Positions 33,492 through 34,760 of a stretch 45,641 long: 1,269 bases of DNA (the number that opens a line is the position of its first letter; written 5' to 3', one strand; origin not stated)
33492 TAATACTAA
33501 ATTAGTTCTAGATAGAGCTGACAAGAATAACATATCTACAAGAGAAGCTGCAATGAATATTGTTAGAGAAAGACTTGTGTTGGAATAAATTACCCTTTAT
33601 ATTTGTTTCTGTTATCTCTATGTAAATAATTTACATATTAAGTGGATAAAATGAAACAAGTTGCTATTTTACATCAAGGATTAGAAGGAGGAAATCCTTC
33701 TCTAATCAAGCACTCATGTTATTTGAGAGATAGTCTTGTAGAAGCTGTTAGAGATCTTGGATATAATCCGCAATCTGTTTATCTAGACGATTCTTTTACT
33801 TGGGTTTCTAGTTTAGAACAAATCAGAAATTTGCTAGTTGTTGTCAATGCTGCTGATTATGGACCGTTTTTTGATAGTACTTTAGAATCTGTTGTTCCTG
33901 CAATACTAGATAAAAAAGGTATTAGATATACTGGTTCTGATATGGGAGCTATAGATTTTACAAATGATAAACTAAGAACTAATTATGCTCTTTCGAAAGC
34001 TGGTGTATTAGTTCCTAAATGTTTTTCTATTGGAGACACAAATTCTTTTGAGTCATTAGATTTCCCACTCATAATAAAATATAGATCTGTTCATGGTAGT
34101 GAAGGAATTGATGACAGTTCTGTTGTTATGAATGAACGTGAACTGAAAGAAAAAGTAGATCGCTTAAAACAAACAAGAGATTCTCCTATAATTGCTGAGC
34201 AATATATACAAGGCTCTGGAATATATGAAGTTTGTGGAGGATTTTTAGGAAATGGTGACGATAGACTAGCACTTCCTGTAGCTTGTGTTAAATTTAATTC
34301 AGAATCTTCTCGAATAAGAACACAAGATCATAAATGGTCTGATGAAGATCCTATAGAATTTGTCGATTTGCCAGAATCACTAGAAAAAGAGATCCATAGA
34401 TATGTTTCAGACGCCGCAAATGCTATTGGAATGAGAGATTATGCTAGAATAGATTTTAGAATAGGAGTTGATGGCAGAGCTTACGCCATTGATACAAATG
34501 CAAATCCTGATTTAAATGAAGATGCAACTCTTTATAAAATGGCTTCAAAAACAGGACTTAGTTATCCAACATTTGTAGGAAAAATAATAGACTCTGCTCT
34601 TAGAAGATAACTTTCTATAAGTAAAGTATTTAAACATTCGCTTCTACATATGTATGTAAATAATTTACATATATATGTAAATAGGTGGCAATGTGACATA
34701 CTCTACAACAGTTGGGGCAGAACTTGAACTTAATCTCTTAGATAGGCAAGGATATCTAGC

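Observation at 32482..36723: Dehydrogenase, ATP-grasp, GCS2 ligase and amidohydrolase cluster: candidate pathway for an unknown amide-linked small molecule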

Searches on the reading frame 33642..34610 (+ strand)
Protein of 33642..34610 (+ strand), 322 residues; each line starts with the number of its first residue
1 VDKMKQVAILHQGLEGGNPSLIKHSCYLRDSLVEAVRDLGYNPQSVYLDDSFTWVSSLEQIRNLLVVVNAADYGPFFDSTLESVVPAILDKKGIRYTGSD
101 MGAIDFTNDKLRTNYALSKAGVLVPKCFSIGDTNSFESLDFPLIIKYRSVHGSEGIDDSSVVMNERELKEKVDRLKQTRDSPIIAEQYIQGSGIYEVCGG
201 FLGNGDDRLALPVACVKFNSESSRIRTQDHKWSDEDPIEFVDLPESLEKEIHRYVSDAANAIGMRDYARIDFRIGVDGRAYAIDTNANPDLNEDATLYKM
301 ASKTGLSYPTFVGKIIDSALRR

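Call 4: search_protein_families(library=pfam, proteins=[window:33642-34610:+], max_evalue=0.01)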
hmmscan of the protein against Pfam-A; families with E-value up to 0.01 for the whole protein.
window:33642-34610:+ (322 aa): 2 families
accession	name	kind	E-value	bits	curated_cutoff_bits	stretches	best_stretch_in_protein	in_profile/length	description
PF07478.18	Dala_Dala_lig_C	-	2.9e-15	56.8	24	1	136-316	32-203/204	D-ala D-ala ligase C-terminus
PF02655.19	ATP-grasp_3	-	0.0019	18.7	23.2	1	108-286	2-154/160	ATP-grasp domain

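Call 5: search_protein_families(library=ncbifam, proteins=[window:33642-34610:+], max_evalue=0.01)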
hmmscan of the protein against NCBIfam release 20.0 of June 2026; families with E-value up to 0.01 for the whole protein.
window:33642-34610:+ (322 aa): 37 families (the best 25 are shown)
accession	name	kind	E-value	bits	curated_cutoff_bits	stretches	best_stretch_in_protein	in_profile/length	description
NF002378.0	PRK01372.1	subfamily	1.1e-23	83.4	243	1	84-320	75-302/305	D-alanine--D-alanine ligase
TIGR01205.1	D_ala_D_alaTIGR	subfamily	1.8e-19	69.9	245.65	1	85-319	82-317/318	D-alanine--D-alanine ligase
NF011169.0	PRK14571.1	equivalog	3.7e-19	69.2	404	1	30-321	22-297/300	D-alanyl-alanine synthetase A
NF012215.1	D_ala_D_lac_VanD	exception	1.8e-13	50.6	700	1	85-322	108-343/343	D-alanine--(R)-lactate ligase VanD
NF011170.0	PRK14572.1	equivalog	6.1e-13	48.6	489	1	87-321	108-347/351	D-alanyl-alanine synthetase A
NF000206.1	D_ala_D_lac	equivalog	7e-13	48.3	550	1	86-321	109-342/342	D-alanine--(R)-lactate ligase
NF002527.0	PRK01966.1-3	equivalog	8.5e-12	44.9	310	1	87-320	96-329/332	D-alanine--D-alanine ligase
NF009402.0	PRK12767.1-1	equivalog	1.2e-11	44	218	1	89-287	95-274/329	carbamoyl phosphate synthase-like protein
NF002528.0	PRK01966.1-4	subfamily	1.9e-11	43.4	262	1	88-322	120-361/366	D-alanine--D-alanine ligase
NF000372.1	D_ala_D_lac_VanI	exception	1.7e-10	40.7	700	1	85-319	108-340/341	D-alanine--(R)-lactate ligase VanI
NF002529.0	PRK01966.1-5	equivalog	1.7e-10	40.4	472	1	94-318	112-335/348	D-alanine--D-alanine ligase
NF000091.3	D_ala_D_ser_VanG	exception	4.6e-10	38.9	495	1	85-319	111-343/344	D-alanine--D-serine ligase VanG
NF000470.1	D_ala_D_lac_VanM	exception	8.4e-10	38.4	760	1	82-319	105-340/343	D-alanine--(R)-lactate ligase VanM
NF000144.1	D_ala_D_lac_VanF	exception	1.4e-09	37.4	750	1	85-320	108-341/343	D-alanine--(R)-lactate ligase VanF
NF012216.1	D_ala_D_lac_VanB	exception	2.1e-09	37.1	750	1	88-322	110-342/342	D-alanine--(R)-lactate ligase VanB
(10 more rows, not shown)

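Call 31: search_solved_structures(query=window:33642-34610:+, max_evalue=0.01)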
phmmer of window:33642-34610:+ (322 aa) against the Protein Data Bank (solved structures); distinct sequences matched with E-value up to 0.01: 31.
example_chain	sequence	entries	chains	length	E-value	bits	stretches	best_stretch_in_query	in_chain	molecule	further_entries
3r23_A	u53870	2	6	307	1.5e-13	54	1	83-321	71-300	D-alanine--D-alanine ligase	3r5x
4eg0_A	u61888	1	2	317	4.6e-12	49.1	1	85-318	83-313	D-alanine--D-alanine ligase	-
8evv_A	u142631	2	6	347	5.1e-11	45.7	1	83-315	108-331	D-alanine--D-alanine ligase A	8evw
8evx_A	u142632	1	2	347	5.1e-11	45.7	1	83-315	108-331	D-alanine--D-alanine ligase A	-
3se7_A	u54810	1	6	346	1.8e-09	40.6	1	83-320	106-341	VanA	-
5nrh_A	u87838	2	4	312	5.4e-09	39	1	85-318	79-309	D-alanine--D-alanine ligase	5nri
4egq_A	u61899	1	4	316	5.6e-09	39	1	85-318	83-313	D-alanine--D-alanine ligase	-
4egj_A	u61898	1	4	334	1.2e-08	37.9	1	85-316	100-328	D-alanine--D-alanine ligase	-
8evy_B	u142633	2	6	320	5.2e-08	35.8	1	86-316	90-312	D-alanine--D-alanine ligase B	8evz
3k3p_A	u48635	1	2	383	1.4e-07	34.4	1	87-317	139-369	D-alanine--D-alanine ligase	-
8fff_A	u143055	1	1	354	4.6e-07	32.7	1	137-320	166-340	D-alanine--D-alanine ligase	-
2i80_A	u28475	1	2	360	4.8e-07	32.6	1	137-320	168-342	D-alanine-D-alanine ligase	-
2i87_A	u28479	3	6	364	5e-07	32.6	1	137-320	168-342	D-alanine-D-alanine ligase | D-alanine--D-alanine ligase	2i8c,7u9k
1iov_A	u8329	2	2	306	8.4e-07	31.8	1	85-318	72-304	D-ALA:D-ALA LIGASE | D-ALANINE--D-ALANINE LIGASE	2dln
1e4e_A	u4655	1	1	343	9.8e-07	31.6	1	84-321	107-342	VANCOMYCIN/TEICOPLANIN A-TYPE RESISTANCE PROTEIN VANA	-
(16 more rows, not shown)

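Call 45: find_homologous_proteins(query=window:33642-34610:+)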
Query window:33642-34610:+ (322 aa): 54 proteins with E <= 0.001 among 1419 candidates.
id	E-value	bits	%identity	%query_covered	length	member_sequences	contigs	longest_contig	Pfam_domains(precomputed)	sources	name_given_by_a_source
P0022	2.0e-210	716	100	99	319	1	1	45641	PF07478.19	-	-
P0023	2.9e-70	255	40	99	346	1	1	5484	PF07478.19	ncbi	-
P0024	1.3e-59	220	38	99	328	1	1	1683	PF07478.19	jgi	jgi:D-alanine-D-alanine ligase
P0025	2.6e-49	186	40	98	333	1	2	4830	PF13535.12,PF07478.19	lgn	-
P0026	3.3e-37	147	33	99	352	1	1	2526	PF13535.12,PF07478.19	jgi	-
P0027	7.0e-33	132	31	75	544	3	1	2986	PF13535.12,PF02222.28,PF02655.20,PF07478.19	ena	-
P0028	1.6e-27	115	31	75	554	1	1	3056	PF13535.12,PF07478.19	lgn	-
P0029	4.4e-27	113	35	77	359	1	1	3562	PF13535.12,PF02655.20,PF07478.19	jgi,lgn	-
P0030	1.2e-25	109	32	77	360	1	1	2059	PF13535.12,PF08443.17,PF02655.20,PF07478.19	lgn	-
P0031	1.9e-23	101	32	76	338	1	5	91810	PF08443.17,PF02655.20,PF07478.19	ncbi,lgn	ncbi:MAG: ATP-grasp domain-containing protein [Geothermobacteraceae bacterium]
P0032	8.3e-23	99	30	75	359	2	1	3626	PF02655.20,PF07478.19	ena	-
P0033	1.6e-22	98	32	75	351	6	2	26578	PF13535.12,PF02655.20,PF01071.25,PF07478.19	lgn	-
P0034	6.1e-22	96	33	75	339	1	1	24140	PF13535.12,PF02786.23,PF02222.28,PF02655.20,PF07478.19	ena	-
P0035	1.2e-21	96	32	77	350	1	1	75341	PF13535.12,PF01071.25,PF07478.19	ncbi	ncbi:MAG: ATP-grasp domain-containing protein [Calditrichia bacterium]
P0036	1.5e-21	95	34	75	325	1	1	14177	PF13535.12,PF02786.23,PF02222.28,PF02655.20,PF07478.19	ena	-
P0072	1.7e-9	56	26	100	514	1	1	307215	PF13673.14,PF13508.14,PF07478.19,PF00583.32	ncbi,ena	-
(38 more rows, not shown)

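Call 46: find_encoding_contigs(protein=P0023, flank=6000, max_places=1)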
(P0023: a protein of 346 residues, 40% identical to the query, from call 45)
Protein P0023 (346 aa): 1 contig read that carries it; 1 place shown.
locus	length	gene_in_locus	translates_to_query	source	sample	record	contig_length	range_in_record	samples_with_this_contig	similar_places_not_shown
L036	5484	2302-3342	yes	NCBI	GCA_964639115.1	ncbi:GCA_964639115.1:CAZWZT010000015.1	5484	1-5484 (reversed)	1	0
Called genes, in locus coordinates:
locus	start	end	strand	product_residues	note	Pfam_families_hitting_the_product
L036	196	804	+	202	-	-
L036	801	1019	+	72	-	PF26477:DUF8150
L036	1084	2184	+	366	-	PF02812:ELFV_dehydrog_N, PF00208:ELFV_dehydrog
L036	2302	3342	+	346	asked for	PF07478:Dala_Dala_lig_C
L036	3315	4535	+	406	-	PF04107:GCS2 (weak)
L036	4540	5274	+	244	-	PF04909:Amidohydro_2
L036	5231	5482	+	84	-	?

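Call 47: find_encoding_contigs(protein=P0025, flank=6000, max_places=1)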
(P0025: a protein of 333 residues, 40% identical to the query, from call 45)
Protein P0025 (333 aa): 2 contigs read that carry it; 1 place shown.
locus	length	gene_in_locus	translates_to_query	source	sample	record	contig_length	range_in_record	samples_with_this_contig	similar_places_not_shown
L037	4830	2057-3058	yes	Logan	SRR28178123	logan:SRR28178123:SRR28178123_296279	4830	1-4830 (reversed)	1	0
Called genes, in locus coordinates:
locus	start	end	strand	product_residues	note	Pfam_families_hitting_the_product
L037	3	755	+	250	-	?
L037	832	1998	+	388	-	PF04055:Radical_SAM, PF12544:LAM_C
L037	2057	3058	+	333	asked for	PF07478:Dala_Dala_lig_C, PF13535:ATP-grasp_4 (faint)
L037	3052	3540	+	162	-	PF13302:Acetyltransf_3, PF00583:Acetyltransf_1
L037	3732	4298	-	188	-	-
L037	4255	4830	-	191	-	?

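Call 48: find_encoding_contigs(protein=P0031, flank=6000, max_places=1)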
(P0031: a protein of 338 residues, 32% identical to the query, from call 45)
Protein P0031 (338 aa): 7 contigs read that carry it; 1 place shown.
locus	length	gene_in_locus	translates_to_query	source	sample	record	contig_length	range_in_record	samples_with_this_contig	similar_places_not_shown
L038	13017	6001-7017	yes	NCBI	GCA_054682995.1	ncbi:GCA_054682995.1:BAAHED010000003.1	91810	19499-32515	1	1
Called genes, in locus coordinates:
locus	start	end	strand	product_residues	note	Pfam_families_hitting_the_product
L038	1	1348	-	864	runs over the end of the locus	PF02861:Clp_N, PF23569:NBD_SMAX1, PF00004:AAA, PF17871:AAA_lid_9, PF00004:AAA, PF07724:AAA_2, PF07728:AAA_5, PF10431:ClpB_D2-small, +8 more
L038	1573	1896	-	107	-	PF01243:PNPOx_N, PF10590:PNP_phzG_C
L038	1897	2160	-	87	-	PF01243:PNPOx_N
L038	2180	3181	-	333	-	PF08100:Dimerisation, PF00891:Methyltransf_2, PF13489:Methyltransf_23 (weak), PF08242:Methyltransf_12 (weak), PF13649:Methyltransf_25 (weak)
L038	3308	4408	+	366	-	PF03747:ADP_ribosyl_GH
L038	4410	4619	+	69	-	-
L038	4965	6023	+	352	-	PF02655:ATP-grasp_3 (weak), PF07478:Dala_Dala_lig_C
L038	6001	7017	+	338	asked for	PF02655:ATP-grasp_3, PF08443:RimK (faint), PF07478:Dala_Dala_lig_C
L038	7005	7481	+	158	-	PF00583:Acetyltransf_1, PF13527:Acetyltransf_9 (weak), PF13673:Acetyltransf_10, PF13508:Acetyltransf_7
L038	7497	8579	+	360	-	PF04055:Radical_SAM, PF12544:LAM_C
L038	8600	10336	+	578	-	PF00850:Hist_deacetyl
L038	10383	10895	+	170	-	PF02308:MgtC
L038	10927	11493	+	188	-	PF18955:DUF5698, PF10035:DUF2179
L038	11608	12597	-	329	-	PF00924:MS_channel_2nd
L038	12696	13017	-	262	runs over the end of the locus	PF04055:Radical_SAM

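Call 52: search_protein_families(library=ncbifam, proteins=[P0072], max_evalue=0.001)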
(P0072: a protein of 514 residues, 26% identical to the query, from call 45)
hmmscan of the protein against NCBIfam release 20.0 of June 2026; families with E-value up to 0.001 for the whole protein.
P0072 (514 aa): 34 families (the best 25 are shown)
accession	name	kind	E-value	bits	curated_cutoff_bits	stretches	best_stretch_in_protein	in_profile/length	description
NF002378.0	PRK01372.1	subfamily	1.1e-35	122.8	243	1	30-336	24-304/305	D-alanine--D-alanine ligase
TIGR01205.1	D_ala_D_alaTIGR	subfamily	1.6e-32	112.8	245.65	1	30-333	17-317/318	D-alanine--D-alanine ligase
NF011169.0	PRK14571.1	equivalog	5.1e-26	91.7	404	1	30-336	18-298/300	D-alanyl-alanine synthetase A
NF002528.0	PRK01966.1-4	subfamily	8.7e-26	90.6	262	1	66-338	98-363/366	D-alanine--D-alanine ligase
NF002527.0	PRK01966.1-3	equivalog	3.7e-23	82.3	310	1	65-335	73-330/332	D-alanine--D-alanine ligase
NF002525.0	PRK01966.1-1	equivalog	5.4e-21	75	457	1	38-338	67-355/364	D-alanine--D-alanine ligase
NF000091.3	D_ala_D_ser_VanG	exception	1.8e-19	69.8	495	1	62-333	88-343/344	D-alanine--D-serine ligase VanG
NF000206.1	D_ala_D_lac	equivalog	5.1e-18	65.2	550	1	64-334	87-341/342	D-alanine--(R)-lactate ligase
NF000372.1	D_ala_D_lac_VanI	exception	6.2e-18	65.2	700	1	79-333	99-340/341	D-alanine--(R)-lactate ligase VanI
NF000129.1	D_ala_D_lac_Sc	exception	6.9e-16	58.3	650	1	66-334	89-341/346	D-alanine--(R)-lactate ligase VanA-Sc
NF000374.1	D_ala_D_lac_VanO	exception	3.1e-15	56.1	750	1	79-335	99-342/346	D-alanine--(R)-lactate ligase VanO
NF012217.1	D_ala_D_lac_VanA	exception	4e-15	55.9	775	1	68-334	91-341/343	D-alanine--(R)-lactate ligase VanA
NF012215.1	D_ala_D_lac_VanD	exception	5.1e-15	55.6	700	1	67-336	90-343/343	D-alanine--(R)-lactate ligase VanD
NF011167.0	PRK14569.1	equivalog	1.1e-14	54.5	410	1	6-333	5-295/296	D-alanyl-alanine synthetase A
NF000092.1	D_ala_D_lac_Ao2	exception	2.9e-14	52.9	700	1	68-334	91-341/348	D-alanine--(R)-lactate ligase VanA-Ao2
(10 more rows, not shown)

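Call 70: search_solved_structures(query=window:33642-34610:+, max_evalue=1e-11, show_alignments=2)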
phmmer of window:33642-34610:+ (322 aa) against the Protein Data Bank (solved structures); distinct sequences matched with E-value up to 1e-11: 2.
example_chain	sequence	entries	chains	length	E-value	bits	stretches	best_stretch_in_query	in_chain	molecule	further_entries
3r23_A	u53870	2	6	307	1.5e-13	54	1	83-321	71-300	D-alanine--D-alanine ligase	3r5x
4eg0_A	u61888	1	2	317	4.6e-12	49.1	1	85-318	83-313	D-alanine--D-alanine ligase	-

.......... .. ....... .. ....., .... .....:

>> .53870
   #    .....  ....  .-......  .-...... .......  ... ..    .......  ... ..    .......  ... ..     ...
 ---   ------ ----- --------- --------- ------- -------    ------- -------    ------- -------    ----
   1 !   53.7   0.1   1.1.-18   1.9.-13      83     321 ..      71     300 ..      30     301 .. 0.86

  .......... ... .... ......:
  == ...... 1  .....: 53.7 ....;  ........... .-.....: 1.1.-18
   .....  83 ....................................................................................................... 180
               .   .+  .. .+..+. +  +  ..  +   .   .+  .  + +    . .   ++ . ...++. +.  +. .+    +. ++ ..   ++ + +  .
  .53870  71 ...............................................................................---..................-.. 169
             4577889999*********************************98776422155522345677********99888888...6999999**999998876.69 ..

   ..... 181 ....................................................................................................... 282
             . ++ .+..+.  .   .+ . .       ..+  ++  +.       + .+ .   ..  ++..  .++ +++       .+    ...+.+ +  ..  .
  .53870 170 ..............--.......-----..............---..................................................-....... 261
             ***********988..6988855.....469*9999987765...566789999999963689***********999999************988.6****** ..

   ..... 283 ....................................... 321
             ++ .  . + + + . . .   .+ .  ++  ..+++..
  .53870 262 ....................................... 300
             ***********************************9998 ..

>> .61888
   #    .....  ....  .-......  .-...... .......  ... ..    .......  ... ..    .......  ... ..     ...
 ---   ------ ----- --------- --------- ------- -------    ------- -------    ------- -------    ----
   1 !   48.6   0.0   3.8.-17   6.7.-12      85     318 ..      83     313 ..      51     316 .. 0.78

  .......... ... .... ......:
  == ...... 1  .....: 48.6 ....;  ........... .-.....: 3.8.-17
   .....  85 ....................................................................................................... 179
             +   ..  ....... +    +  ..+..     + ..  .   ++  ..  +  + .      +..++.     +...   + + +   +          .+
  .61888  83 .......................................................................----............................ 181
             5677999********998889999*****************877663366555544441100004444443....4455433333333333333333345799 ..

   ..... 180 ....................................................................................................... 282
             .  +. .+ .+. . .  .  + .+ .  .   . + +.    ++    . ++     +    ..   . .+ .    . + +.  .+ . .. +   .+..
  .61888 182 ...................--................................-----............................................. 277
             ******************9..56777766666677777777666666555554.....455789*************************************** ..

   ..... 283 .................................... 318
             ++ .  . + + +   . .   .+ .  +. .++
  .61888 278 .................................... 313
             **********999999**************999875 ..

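Call 77: search_protein_families(library=padloc, proteins=[window:33642-34610:+], max_evalue=0.01)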
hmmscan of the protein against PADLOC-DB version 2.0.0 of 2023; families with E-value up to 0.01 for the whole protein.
window:33642-34610:+ (322 aa): 0 families
